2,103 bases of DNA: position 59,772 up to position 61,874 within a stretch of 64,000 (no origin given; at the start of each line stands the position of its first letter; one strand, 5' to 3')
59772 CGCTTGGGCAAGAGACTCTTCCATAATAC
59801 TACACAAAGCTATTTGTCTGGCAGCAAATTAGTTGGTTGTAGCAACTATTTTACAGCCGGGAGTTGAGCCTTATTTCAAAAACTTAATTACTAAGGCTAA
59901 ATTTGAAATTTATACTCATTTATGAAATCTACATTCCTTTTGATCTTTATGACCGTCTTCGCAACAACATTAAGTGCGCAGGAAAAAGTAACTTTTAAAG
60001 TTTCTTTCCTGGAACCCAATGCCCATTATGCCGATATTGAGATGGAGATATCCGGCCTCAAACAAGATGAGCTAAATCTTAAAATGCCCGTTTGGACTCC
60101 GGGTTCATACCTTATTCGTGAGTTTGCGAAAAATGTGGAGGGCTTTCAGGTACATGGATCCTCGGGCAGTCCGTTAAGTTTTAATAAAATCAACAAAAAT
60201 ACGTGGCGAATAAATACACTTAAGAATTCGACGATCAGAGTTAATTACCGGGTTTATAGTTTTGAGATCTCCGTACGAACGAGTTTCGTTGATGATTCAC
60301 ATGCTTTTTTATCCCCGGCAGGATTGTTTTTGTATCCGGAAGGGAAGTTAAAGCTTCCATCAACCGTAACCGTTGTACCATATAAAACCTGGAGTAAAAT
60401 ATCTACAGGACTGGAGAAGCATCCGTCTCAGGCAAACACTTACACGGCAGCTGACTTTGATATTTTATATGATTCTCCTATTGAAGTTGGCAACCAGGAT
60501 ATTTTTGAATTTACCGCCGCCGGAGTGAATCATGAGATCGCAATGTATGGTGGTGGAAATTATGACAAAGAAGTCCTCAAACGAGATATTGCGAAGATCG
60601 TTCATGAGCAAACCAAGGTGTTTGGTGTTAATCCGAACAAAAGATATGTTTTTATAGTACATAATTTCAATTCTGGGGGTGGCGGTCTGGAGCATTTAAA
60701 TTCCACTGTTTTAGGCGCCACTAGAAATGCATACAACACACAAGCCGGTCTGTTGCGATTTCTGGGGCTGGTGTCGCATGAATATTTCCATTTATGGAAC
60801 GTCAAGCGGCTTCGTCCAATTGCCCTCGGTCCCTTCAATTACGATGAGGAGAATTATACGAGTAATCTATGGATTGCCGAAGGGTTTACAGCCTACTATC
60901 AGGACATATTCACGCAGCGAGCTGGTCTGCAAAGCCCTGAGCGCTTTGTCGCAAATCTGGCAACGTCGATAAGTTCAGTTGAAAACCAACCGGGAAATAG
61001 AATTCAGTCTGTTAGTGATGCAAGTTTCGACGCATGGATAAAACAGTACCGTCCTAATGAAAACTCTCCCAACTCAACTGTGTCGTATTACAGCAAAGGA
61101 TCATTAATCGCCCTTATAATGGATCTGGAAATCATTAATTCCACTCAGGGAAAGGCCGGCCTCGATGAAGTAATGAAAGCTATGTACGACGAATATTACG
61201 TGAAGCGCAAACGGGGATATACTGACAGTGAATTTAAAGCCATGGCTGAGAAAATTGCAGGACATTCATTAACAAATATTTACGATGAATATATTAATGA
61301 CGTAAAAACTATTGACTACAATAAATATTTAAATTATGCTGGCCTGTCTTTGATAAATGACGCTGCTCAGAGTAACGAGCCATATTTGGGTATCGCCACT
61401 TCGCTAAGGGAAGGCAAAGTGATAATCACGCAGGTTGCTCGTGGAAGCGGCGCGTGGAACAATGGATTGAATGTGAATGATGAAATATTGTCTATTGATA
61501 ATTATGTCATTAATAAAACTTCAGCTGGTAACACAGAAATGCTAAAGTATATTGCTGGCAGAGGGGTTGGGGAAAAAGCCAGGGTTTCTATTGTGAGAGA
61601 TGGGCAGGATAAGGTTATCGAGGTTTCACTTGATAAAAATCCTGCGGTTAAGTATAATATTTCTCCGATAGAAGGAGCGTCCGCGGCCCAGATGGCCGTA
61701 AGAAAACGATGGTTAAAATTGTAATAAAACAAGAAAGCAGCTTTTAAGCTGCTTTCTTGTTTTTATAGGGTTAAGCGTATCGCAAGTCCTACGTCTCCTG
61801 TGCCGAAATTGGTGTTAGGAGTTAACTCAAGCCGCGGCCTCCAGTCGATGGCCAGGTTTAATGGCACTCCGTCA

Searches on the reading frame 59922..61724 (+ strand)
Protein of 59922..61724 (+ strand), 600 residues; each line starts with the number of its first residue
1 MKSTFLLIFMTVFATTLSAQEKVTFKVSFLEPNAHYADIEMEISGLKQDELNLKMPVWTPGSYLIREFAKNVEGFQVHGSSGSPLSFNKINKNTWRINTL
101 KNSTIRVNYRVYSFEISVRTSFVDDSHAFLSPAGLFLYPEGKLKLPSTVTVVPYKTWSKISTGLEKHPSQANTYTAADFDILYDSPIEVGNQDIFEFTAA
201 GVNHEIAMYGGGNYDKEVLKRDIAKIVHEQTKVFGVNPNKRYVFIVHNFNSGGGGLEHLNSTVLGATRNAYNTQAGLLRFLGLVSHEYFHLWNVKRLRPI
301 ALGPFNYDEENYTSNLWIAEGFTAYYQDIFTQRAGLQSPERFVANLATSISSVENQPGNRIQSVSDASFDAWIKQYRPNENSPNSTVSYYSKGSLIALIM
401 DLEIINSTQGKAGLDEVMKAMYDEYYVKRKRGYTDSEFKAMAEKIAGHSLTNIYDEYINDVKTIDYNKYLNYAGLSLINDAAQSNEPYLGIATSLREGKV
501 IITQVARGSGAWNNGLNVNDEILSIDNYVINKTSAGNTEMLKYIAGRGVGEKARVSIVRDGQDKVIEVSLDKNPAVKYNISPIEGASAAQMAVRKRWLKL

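Call 45: search_protein_families(library=pfam, proteins=[window:59922-61724:+], max_evalue=0.00001)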
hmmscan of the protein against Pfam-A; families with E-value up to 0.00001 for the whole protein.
window:59922-61724:+ (600 aa): 3 families
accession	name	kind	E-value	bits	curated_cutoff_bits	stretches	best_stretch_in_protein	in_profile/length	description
PF17899.6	Peptidase_M61_N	-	2.6e-53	180.9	23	1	25-191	2-168/168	Peptidase M61 N-terminal domain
PF05299.18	Peptidase_M61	-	1.4e-47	161.4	22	1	280-396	2-118/118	M61 glycyl aminopeptidase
PF13180.12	PDZ_2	-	3.6e-11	43.6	27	1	487-570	1-80/80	PDZ domain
